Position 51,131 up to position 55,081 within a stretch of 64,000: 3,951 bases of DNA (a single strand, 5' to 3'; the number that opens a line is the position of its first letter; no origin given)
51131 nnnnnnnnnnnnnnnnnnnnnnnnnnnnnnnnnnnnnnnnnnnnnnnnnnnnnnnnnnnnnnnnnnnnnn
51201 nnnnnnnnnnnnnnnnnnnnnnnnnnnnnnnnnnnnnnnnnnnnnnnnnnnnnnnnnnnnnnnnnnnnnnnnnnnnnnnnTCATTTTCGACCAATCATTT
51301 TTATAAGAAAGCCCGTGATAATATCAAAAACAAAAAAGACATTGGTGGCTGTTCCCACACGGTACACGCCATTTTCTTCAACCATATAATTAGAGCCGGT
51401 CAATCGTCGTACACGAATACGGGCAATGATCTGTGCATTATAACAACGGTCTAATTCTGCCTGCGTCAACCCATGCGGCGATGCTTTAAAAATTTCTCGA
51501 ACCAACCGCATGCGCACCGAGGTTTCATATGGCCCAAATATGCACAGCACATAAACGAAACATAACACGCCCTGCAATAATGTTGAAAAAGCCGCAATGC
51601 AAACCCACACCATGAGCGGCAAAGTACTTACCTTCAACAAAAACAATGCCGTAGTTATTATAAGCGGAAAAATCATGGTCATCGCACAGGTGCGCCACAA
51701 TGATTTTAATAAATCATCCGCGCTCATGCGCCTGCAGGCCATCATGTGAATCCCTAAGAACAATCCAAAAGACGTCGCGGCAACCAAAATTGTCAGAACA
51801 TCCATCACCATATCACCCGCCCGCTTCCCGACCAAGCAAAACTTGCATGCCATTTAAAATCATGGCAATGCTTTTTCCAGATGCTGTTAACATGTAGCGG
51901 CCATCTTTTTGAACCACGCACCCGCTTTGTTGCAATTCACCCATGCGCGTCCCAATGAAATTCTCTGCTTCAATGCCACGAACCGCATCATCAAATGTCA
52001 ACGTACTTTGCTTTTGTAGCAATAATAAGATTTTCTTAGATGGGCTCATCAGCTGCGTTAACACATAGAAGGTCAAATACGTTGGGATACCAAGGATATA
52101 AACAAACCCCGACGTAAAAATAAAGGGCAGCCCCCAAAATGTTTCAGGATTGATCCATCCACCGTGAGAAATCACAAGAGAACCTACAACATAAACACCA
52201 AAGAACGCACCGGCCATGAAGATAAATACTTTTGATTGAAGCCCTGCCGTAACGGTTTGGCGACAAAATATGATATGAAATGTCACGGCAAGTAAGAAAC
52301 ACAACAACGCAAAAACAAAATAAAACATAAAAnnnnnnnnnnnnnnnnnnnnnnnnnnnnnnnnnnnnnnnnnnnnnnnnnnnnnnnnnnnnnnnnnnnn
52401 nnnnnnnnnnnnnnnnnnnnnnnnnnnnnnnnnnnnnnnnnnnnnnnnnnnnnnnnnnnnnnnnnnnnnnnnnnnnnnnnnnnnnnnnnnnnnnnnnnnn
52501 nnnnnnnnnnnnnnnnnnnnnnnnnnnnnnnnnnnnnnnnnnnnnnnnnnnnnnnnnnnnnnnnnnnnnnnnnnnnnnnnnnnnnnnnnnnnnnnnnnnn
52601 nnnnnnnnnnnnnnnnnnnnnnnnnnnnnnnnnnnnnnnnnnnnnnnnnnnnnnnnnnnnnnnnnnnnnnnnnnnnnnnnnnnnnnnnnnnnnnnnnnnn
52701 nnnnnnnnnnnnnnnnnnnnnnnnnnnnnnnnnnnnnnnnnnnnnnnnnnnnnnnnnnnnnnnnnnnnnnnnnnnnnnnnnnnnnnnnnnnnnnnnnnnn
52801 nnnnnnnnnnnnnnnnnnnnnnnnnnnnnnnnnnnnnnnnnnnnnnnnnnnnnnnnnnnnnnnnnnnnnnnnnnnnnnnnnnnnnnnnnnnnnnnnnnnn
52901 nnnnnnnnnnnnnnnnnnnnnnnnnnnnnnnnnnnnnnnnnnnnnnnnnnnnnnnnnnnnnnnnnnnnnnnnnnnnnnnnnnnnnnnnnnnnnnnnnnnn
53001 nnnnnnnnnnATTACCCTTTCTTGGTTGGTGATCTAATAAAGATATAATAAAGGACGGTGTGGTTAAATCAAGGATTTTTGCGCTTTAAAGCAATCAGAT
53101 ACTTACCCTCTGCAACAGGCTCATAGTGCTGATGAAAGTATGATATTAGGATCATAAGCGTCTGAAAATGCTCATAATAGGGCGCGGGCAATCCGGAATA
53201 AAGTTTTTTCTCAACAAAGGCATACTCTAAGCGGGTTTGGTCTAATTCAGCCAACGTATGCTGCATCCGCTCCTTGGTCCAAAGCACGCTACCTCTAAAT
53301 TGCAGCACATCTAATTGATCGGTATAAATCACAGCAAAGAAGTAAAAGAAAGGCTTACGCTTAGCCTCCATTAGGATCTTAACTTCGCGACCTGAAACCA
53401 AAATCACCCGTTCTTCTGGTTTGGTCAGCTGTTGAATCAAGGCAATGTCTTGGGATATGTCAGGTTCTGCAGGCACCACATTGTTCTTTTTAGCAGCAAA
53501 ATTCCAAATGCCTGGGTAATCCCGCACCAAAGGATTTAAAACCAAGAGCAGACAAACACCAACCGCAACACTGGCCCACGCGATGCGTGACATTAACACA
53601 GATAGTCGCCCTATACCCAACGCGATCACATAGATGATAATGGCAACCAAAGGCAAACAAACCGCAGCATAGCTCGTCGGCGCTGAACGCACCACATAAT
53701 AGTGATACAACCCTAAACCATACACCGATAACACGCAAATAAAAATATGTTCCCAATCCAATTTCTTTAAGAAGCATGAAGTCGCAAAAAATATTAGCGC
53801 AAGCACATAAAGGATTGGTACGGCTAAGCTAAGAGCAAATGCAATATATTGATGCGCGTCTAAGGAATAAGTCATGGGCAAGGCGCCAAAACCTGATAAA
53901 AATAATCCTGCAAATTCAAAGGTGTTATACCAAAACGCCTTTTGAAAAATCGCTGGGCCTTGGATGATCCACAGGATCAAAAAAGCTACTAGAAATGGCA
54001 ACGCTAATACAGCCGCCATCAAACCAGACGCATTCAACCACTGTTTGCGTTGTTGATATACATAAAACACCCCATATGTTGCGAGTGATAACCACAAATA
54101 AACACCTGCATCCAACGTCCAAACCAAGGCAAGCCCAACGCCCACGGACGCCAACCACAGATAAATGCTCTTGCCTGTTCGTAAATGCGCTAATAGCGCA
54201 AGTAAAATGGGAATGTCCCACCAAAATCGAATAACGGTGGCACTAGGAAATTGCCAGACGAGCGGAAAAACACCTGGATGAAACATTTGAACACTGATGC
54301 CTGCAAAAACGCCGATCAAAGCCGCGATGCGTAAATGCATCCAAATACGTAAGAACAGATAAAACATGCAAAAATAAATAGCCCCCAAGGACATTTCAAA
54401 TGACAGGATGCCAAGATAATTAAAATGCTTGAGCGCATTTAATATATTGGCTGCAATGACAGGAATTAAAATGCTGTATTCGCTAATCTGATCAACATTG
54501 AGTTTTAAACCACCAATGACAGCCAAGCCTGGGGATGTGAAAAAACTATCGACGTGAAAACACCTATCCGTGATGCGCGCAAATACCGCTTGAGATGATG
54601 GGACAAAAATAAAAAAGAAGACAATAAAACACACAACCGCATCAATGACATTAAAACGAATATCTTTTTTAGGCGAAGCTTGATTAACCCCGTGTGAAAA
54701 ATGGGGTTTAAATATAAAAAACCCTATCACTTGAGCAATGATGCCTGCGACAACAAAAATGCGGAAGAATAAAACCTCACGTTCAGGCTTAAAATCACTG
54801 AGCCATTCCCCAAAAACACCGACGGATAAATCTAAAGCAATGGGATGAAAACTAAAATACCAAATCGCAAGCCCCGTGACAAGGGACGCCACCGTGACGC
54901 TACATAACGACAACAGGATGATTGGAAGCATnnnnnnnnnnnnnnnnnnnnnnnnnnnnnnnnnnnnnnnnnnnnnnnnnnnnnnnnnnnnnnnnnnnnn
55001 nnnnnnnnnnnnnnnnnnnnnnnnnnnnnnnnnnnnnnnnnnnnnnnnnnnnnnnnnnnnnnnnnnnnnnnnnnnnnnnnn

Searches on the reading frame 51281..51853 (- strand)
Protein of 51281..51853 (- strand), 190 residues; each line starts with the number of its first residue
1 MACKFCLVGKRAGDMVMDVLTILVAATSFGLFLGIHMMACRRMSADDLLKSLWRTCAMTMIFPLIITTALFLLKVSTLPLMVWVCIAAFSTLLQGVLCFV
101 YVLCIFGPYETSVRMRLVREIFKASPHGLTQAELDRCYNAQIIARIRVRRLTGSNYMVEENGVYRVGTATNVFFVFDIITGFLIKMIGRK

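Call 10: search_protein_families(library=pfam, proteins=[window:51281-51853:-], max_evalue=0.001)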
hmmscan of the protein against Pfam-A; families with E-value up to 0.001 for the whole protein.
window:51281-51853:- (190 aa): 0 families

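Call 71: search_protein_families(library=pfam, proteins=[window:51281-51853:-], max_evalue=5)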
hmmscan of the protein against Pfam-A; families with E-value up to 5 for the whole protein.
window:51281-51853:- (190 aa): 2 families
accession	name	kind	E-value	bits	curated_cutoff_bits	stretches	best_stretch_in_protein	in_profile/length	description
PF24246.1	SH3b_T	-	0.052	14.3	27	1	144-182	19-54/74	SH3b_T domain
PF06570.16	DUF1129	-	0.55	10.3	29.1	1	17-101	112-194/207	Protein of unknown function (DUF1129)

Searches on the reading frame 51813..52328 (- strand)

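Call 10: search_protein_families(library=pfam, proteins=[window:51813-52328:-], max_evalue=0.001)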
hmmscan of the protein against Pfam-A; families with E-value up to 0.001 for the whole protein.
window:51813-52328:- (171 aa): 0 families

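Call 71: search_protein_families(library=pfam, proteins=[window:51813-52328:-], max_evalue=5)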
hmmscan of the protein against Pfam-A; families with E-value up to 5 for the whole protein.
window:51813-52328:- (171 aa): 3 families
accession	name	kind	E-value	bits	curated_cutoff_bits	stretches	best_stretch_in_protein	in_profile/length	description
PF14947.12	HTH_45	-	0.055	13.9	25.5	1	130-161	41-72/77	Winged helix-turn-helix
PF15054.11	DUF4535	-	0.12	12.5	28.3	1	34-47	2-15/45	Domain of unknown function (DUF4535)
PF25213.1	HVO_A0261_N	-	0.25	11.7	35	1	130-156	46-72/86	HVO_A0261 N-terminal domain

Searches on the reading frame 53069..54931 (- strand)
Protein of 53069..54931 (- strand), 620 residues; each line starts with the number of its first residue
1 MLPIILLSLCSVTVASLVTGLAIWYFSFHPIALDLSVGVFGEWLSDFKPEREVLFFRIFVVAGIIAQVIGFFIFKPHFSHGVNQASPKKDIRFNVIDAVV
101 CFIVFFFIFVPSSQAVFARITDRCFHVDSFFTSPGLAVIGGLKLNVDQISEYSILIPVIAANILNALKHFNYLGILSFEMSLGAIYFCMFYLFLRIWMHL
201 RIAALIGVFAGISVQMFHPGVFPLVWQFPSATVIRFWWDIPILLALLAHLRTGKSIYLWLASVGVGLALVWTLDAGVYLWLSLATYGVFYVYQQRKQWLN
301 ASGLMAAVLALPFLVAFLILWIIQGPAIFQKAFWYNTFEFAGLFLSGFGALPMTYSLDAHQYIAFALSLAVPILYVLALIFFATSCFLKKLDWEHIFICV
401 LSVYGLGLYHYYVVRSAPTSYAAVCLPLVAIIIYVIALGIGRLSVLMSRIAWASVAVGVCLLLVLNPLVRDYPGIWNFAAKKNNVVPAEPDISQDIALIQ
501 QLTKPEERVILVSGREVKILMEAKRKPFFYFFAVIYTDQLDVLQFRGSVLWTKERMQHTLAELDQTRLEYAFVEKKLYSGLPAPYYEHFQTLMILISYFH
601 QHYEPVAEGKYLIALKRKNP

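Call 10: search_protein_families(library=pfam, proteins=[window:53069-54931:-], max_evalue=0.001)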
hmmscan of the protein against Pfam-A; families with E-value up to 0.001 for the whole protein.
window:53069-54931:- (620 aa): 0 families

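Call 71: search_protein_families(library=pfam, proteins=[window:53069-54931:-], max_evalue=5)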
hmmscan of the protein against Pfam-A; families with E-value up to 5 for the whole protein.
window:53069-54931:- (620 aa): 0 families
